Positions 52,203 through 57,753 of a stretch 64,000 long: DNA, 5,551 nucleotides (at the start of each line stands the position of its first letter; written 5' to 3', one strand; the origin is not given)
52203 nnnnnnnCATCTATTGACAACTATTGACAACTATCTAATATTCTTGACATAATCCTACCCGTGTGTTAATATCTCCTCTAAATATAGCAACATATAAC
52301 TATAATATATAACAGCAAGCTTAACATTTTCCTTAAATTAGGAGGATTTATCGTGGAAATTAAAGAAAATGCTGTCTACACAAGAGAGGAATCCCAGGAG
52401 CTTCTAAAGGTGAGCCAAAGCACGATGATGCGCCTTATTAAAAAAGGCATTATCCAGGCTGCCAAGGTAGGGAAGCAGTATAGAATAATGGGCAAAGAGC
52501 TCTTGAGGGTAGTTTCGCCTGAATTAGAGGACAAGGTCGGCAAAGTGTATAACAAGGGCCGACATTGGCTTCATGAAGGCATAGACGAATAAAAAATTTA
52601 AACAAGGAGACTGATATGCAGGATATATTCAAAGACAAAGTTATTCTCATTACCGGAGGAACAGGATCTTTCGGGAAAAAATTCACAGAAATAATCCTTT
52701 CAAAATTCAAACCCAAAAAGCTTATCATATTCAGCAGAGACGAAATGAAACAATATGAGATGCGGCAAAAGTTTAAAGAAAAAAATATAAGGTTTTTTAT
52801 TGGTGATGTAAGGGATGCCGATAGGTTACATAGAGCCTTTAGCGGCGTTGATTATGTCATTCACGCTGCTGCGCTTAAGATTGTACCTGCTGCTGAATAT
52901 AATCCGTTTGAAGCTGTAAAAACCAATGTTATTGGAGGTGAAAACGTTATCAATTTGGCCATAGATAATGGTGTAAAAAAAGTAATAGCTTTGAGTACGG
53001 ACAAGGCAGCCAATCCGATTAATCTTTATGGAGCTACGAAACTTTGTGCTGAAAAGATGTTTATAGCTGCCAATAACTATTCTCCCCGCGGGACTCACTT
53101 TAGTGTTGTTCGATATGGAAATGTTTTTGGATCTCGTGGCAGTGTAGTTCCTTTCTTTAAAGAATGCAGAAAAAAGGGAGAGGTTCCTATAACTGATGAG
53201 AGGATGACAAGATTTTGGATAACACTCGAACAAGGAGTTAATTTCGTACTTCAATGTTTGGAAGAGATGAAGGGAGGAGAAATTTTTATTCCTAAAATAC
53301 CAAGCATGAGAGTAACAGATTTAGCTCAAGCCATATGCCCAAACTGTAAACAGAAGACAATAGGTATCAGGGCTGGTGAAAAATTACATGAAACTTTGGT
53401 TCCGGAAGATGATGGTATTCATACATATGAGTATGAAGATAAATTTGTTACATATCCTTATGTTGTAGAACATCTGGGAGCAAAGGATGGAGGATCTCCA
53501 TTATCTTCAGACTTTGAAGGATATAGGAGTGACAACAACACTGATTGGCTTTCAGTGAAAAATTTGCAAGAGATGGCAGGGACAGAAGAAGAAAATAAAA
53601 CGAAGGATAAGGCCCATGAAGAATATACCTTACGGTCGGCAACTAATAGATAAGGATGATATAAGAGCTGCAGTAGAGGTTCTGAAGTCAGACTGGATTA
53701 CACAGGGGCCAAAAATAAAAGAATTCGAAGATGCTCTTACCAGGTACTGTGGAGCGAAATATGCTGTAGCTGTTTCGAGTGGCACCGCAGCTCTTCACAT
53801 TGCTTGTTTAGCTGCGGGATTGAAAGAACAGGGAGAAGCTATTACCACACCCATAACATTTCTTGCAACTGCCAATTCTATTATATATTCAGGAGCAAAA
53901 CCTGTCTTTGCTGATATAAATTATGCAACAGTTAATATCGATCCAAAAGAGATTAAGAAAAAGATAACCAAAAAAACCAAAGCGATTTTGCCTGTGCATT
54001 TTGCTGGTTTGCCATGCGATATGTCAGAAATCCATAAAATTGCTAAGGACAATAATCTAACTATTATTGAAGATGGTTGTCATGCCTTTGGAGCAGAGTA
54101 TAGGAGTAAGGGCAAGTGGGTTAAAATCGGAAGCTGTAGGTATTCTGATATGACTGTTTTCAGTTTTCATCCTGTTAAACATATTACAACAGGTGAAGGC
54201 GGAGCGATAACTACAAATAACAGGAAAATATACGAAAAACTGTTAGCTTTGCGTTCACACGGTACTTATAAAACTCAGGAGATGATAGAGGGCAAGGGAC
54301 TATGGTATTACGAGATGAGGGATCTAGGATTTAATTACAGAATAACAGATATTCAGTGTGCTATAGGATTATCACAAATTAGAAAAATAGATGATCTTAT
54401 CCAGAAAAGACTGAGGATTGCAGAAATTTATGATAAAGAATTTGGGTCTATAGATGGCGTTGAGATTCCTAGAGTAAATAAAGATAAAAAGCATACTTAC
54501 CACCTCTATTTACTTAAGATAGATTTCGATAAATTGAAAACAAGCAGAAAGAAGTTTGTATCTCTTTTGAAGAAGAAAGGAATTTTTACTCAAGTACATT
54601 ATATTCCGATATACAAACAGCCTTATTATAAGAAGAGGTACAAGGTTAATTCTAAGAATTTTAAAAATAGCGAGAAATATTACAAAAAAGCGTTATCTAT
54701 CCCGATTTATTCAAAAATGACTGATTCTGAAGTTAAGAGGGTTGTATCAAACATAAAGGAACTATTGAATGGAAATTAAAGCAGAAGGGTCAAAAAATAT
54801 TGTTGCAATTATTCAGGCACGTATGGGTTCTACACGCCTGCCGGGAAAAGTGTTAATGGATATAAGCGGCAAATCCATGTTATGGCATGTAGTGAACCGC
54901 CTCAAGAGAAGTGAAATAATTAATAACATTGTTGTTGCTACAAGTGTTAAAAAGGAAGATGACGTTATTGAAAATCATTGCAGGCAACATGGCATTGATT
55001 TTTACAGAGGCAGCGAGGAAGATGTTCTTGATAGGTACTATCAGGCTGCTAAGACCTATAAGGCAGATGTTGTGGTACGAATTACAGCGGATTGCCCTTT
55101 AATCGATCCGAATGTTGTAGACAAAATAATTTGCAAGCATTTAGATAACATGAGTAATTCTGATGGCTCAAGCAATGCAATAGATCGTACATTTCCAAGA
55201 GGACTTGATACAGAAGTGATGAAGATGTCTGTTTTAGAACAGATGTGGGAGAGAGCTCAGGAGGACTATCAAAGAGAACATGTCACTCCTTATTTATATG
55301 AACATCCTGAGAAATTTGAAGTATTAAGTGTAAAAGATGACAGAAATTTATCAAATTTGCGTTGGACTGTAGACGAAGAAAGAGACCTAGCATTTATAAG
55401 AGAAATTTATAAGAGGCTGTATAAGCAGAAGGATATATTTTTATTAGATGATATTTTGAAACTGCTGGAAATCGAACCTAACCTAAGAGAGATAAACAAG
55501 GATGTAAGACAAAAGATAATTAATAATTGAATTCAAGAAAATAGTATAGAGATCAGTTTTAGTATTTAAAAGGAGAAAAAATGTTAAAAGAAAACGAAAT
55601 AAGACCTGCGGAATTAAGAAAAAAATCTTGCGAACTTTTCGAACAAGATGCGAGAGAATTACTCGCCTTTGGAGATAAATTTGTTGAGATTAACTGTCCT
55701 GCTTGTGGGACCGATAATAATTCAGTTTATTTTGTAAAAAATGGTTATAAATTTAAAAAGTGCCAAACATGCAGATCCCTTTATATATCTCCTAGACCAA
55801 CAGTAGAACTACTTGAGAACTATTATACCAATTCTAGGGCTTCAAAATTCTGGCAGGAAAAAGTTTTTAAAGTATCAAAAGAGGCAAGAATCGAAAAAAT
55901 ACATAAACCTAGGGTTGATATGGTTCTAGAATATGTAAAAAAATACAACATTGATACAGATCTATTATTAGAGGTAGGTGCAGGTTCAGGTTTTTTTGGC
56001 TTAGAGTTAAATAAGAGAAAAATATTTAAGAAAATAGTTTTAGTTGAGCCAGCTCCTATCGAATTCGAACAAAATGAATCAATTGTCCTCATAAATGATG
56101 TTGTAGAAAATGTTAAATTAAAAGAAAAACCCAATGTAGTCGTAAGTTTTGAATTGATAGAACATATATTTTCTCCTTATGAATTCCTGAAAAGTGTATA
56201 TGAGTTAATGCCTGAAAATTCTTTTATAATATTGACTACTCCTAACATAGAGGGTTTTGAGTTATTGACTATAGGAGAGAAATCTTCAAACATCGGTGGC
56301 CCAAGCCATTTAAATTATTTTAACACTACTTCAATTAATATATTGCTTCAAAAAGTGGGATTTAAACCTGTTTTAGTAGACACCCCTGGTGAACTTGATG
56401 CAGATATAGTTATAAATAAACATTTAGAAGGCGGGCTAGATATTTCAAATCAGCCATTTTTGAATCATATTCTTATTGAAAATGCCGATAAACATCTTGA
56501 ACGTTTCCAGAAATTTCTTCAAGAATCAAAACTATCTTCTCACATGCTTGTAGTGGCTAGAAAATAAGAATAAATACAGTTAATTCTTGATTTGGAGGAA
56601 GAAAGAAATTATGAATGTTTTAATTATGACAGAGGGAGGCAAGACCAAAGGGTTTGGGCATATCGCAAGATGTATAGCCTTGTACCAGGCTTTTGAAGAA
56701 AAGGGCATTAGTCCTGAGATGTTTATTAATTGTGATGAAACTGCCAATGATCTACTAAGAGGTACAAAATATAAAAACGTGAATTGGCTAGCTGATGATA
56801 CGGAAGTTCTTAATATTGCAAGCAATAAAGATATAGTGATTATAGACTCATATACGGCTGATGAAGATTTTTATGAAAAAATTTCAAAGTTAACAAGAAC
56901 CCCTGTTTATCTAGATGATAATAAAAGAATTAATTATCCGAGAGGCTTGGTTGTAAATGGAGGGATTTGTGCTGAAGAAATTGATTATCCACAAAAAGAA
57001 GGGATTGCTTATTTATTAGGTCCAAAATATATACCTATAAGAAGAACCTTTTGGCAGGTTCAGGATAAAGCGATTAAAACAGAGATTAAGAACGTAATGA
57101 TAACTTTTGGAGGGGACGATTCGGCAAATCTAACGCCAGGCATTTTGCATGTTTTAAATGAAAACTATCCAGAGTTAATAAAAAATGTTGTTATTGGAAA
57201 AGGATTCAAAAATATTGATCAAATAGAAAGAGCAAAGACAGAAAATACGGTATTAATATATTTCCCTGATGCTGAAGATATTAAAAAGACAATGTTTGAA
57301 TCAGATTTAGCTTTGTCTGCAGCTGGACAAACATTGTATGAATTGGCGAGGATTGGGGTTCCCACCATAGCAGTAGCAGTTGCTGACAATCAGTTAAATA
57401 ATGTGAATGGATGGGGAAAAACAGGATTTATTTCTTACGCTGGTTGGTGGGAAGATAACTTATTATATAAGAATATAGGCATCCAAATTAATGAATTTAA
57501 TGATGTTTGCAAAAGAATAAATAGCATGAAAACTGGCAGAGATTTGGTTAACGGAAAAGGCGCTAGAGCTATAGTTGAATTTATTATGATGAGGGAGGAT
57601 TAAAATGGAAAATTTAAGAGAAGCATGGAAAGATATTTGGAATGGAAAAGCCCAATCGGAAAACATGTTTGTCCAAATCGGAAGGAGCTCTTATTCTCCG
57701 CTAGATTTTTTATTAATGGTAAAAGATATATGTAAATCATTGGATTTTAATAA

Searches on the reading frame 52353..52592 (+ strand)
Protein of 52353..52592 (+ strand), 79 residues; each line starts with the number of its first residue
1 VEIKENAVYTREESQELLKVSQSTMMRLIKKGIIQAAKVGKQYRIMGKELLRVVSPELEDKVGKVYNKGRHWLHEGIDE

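Call 63: search_protein_families(library=ncbifam, proteins=[window:52353-52592:+], max_evalue=0.00001)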
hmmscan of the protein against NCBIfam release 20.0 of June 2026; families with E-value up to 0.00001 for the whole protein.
window:52353-52592:+ (79 aa): 2 families
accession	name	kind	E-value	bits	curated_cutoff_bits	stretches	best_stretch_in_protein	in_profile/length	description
NF040990.2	MamR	equivalog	2.9e-11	43.5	100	1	2-52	37-87/91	magnetosome protein MamR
TIGR01764.1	excise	domain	1.3e-07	31.9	28.8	1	10-47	3-40/49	excisionase family DNA-binding protein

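Call 82: search_protein_families(library=pfam, proteins=[window:52353-52592:+], max_evalue=0.01)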
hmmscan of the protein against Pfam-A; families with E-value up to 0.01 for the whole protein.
window:52353-52592:+ (79 aa): 1 family
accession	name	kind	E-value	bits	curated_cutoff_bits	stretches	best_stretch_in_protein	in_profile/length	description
PF12728.13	HTH_17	-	1.4e-10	41.7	27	1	8-52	1-45/51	Helix-turn-helix domain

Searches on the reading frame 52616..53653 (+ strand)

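Call 5: search_protein_families(library=pfam, proteins=[window:52616-53653:+], max_evalue=0.01)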
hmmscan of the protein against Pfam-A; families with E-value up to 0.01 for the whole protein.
window:52616-53653:+ (345 aa): 11 families
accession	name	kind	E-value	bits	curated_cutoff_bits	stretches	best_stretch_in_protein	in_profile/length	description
PF02719.21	Polysacc_synt_2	-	4.1e-102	341.8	20.2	1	10-279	1-291/293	Polysaccharide biosynthesis protein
PF01370.27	Epimerase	-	1.5e-23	83.9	20.9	1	10-222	1-235/240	NAD dependent epimerase/dehydratase family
PF01073.25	3Beta_HSD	-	1.8e-16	60.4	22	1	11-133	1-121/280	3-beta hydroxysteroid dehydrogenase/isomerase family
PF16363.11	GDP_Man_Dehyd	-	2.5e-14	53.9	27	1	11-130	1-131/332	GDP-mannose 4,6 dehydratase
PF04321.23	RmlD_sub_bind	-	1.5e-11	44.3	27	1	10-176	3-157/287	RmlD substrate binding domain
PF05368.20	NmrA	-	8.3e-10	39.2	27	1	7-124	2-103/298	NmrA-like family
PF13460.12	NAD_binding_10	-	8.6e-09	36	27.2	1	14-133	1-103/184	NAD(P)H-binding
PF07993.18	NAD_binding_4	-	1.2e-08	34.9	20.1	1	12-132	1-140/258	Male sterility protein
PF08659.16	KR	-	2.4e-05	24.8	22.6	1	10-79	3-76/180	KR domain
PF03435.24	Sacchrp_dh_NADP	-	0.00069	20.4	25.1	1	10-85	1-76/129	Saccharopine dehydrogenase NADP binding domain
PF00106.31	adh_short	-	0.0015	18.5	26.6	1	8-87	1-87/195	short chain dehydrogenase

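Call 63: search_protein_families(library=ncbifam, proteins=[window:52616-53653:+], max_evalue=0.00001)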
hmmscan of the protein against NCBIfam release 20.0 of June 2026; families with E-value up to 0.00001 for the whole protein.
window:52616-53653:+ (345 aa): 16 families
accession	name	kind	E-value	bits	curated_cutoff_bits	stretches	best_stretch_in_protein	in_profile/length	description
TIGR03589.1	PseB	equivalog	2e-151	503.5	407.75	1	5-320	2-323/324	UDP-N-acetylglucosamine 4,6-dehydratase (inverting)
TIGR04130.1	FnlA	equivalog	3.9e-75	252.8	730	1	4-320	1-324/337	UDP-N-acetylglucosamine 4,6-dehydratase/5-epimerase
TIGR04180.1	EDH_00030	hypoth_equivalog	2.3e-17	63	475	1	10-174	1-179/297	NAD-dependent 4,6-dehydratase LegB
TIGR01179.1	galE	equivalog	3.4e-14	52.4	262.3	1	10-174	2-180/332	UDP-glucose 4-epimerase GalE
NF041293.1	G6PDh_Azf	equivalog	1.4e-11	44.3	400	1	7-172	2-153/252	NAD-dependent glucose-6-phosphate dehydrogenase Azf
TIGR03466.1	HpnA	hypoth_equivalog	5.6e-11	41.9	367.65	1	10-128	3-113/327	hopanoid-associated sugar epimerase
TIGR01214.1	rmlD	equivalog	6.8e-11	41.8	224.05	1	10-183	2-162/285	dTDP-4-dehydrorhamnose reductase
TIGR02622.1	CDP_4_6_dhtase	equivalog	1.9e-10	40.4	278.45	1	4-131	1-132/352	CDP-glucose 4,6-dehydratase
NF042422.1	oxyalk_red_OleD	equivalog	5.7e-10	39.1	580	1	10-129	3-111/329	2-alkyl-3-oxoalkanoate reductase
TIGR01181.1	dTDP_gluc_dehyt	equivalog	6.2e-10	38.7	365.1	1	10-157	2-147/321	dTDP-glucose 4,6-dehydratase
TIGR02197.1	heptose_epim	equivalog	3.7e-09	36.2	274.6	1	10-174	1-174/316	ADP-glyceromanno-heptose 6-epimerase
NF042423.1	oxyalk_red_Shew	equivalog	1e-07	31.4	580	1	8-129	9-119/331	2-alkyl-3-oxoalkanoate reductase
NF052578.1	StrlDmthSdmBMthl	equivalog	6.4e-07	29.4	600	1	10-140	3-124/328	sterol demethylase protein SdmB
NF007956.0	PRK10675.1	subfamily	6.9e-07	28.7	394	1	10-128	3-124/338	UDP-glucose 4-epimerase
NF050030.1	thlkprotThyD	equivalog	5.4e-06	25.8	400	0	10-91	3-82/305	thylakoid membrane protein ThyD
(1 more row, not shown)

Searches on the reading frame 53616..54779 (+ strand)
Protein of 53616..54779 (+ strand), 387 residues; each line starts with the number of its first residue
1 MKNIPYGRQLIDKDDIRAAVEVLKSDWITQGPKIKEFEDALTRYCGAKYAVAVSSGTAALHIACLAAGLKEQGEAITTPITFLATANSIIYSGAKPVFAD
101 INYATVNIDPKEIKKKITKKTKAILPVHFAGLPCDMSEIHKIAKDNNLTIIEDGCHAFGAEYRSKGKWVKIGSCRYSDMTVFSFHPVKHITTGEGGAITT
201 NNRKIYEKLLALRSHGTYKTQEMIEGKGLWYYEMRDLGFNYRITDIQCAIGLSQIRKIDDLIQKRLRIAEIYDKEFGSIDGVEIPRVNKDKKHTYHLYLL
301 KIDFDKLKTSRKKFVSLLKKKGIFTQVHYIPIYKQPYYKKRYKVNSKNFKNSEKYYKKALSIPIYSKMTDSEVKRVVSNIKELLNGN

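Call 5: search_protein_families(library=pfam, proteins=[window:53616-54779:+], max_evalue=0.01)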
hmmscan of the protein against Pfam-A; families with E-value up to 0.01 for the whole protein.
window:53616-54779:+ (387 aa): 4 families
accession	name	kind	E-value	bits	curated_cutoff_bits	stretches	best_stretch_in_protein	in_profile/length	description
PF01041.23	DegT_DnrJ_EryC1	-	3.3e-125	418.5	19.8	1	11-380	3-359/360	DegT/DnrJ/EryC1/StrS aminotransferase family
PF01212.27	Beta_elim_lyase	-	1.8e-07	31.2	27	1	31-223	31-215/288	Beta-eliminating lyase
PF01053.26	Cys_Met_Meta_PP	-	1.3e-06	27.7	27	1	31-157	51-177/381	Cys/Met metabolism PLP-dependent enzyme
PF00155.27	Aminotran_1_2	-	3.2e-05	23.7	19.7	1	33-153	42-185/361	Aminotransferase class I and II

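Call 63: search_protein_families(library=ncbifam, proteins=[window:53616-54779:+], max_evalue=0.00001)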
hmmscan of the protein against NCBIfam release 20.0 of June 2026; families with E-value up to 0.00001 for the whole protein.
window:53616-54779:+ (387 aa): 7 families
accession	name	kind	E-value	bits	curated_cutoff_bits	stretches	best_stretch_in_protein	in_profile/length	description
TIGR03588.1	PseC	equivalog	5.1e-149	496.3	423.5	1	4-383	2-379/380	UDP-4-amino-4,6-dideoxy-N-acetyl-beta-L-altrosamine transaminase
NF008658.2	PRK11658.1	equivalog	2.6e-87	292.9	631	1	4-384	5-377/379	UDP-4-amino-4-deoxy-L-arabinose aminotransferase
NF008687.0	PRK11706.1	equivalog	1.4e-73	247.9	375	1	4-383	2-373/375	dTDP-4-amino-4,6-dideoxygalactose transaminase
TIGR04181.1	NHT_00031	hypoth_equivalog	9.7e-73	245.1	420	1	15-363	12-357/359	LegC family aminotransferase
NF011936.0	PRK15407.1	equivalog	4.5e-60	203.6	423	2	3-216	36-251/440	lipopolysaccharide biosynthesis protein RfbH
TIGR02379.1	ECA_wecE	subfamily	1.2e-59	202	434.85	1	28-384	27-375/376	dTDP-4-amino-4,6-dideoxy-D-glucose transaminase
TIGR04427.1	PLP_DesI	equivalog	8.3e-59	199.6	650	1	22-380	41-379/390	dTDP-4-dehydro-6-deoxyglucose aminotransferase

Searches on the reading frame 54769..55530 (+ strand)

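Call 5: search_protein_families(library=pfam, proteins=[window:54769-55530:+], max_evalue=0.01)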
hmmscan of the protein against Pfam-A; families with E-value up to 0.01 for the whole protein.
window:54769-55530:+ (253 aa): 2 families
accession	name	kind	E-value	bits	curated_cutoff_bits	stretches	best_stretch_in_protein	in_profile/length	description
PF02348.25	CTP_transf_3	-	4e-40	138.4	22.6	1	12-207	1-185/217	Cytidylyltransferase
PF12804.13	NTP_transf_3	-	1.5e-08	35.4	27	1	18-123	11-110/160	MobA-like NTP transferase domain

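Call 63: search_protein_families(library=ncbifam, proteins=[window:54769-55530:+], max_evalue=0.00001)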
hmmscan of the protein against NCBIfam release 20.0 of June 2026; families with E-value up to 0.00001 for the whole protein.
window:54769-55530:+ (253 aa): 11 families
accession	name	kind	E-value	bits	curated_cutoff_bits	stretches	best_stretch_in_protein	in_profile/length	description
NF009905.0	PRK13368.1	subfamily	4.4e-25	88.4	255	1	10-129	2-119/243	3-deoxy-manno-octulosonate cytidylyltransferase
NF003952.0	PRK05450.1-5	subfamily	6.7e-23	81.1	193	1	10-124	2-116/250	3-deoxy-manno-octulosonate cytidylyltransferase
NF003948.0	PRK05450.1-1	equivalog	1.5e-17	63.7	281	1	9-127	4-122/248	3-deoxy-manno-octulosonate cytidylyltransferase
NF003950.0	PRK05450.1-3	subfamily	9e-16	57.9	234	1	10-124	2-117/248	3-deoxy-manno-octulosonate cytidylyltransferase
TIGR00466.1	kdsB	equivalog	1.8e-12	47.2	155.2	1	11-121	3-113/241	3-deoxy-manno-octulosonate cytidylyltransferase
TIGR04321.1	spiroSPASM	subfamily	2.8e-09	36.2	250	1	32-238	19-224/510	spiro-SPASM protein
TIGR00454.1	TIGR00454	hypoth_equivalog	8.4e-09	35.6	174.7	1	22-124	12-114/183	TIGR00454 family protein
NF001457.0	PRK00317.1-3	equivalog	8e-08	32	164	1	27-127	19-116/200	molybdenum cofactor guanylyltransferase MobA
NF045495.1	AdoCbiPCobY_Meth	equivalog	1e-06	28.4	250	1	18-125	8-120/195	adenosylcobinamide-phosphate guanylyltransferase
TIGR01173.1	glmU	equivalog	3e-06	26.3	366.85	1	18-125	13-118/452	bifunctional UDP-N-acetylglucosamine diphosphorylase/glucosamine-1-phosphate N-acetyltransferase GlmU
TIGR03584.1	PseF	equivalog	8.4e-06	25.6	205.7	0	12-69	1-58/222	pseudaminic acid cytidylyltransferase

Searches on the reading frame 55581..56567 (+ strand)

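Call 5: search_protein_families(library=pfam, proteins=[window:55581-56567:+], max_evalue=0.01)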
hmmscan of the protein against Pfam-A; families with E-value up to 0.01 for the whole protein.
window:55581-56567:+ (328 aa): 3 families
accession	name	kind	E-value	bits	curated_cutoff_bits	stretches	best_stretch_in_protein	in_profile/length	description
PF13489.12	Methyltransf_23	-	6.9e-14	52.3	27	1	123-264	20-162/164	Methyltransferase domain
PF08242.18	Methyltransf_12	-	0.0012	19.9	30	1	130-213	1-95/98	Methyltransferase domain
PF13847.12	Methyltransf_31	-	0.0039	17.3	27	0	130-223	8-114/145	Methyltransferase domain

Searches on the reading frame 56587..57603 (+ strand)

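Call 5: search_protein_families(library=pfam, proteins=[window:56587-57603:+], max_evalue=0.01)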
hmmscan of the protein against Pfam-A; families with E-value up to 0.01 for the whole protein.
window:56587-57603:+ (338 aa): 2 families
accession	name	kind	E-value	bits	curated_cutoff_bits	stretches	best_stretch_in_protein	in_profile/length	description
PF18480.7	DUF5615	-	0.001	19.3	23.8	0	69-103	35-66/110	Domain of unknown function (DUF5615)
PF04101.22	Glyco_tran_28_C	-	0.0018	18.8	22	1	202-272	36-110/166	Glycosyltransferase family 28 C-terminal domain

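Call 63: search_protein_families(library=ncbifam, proteins=[window:56587-57603:+], max_evalue=0.00001)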
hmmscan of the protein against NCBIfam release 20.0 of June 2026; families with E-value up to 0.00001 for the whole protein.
window:56587-57603:+ (338 aa): 2 families
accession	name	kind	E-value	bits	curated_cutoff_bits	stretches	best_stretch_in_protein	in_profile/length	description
TIGR03590.1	PseG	equivalog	4.4e-46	157.7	153.55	1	9-272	1-276/280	UDP-2,4-diacetamido-2,4,6-trideoxy-beta-L-altropyranose hydrolase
TIGR01133.1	murG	equivalog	1.5e-06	27.5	250.25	1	158-330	174-350/353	undecaprenyldiphospho-muramoylpentapeptide beta-N-acetylglucosaminyltransferase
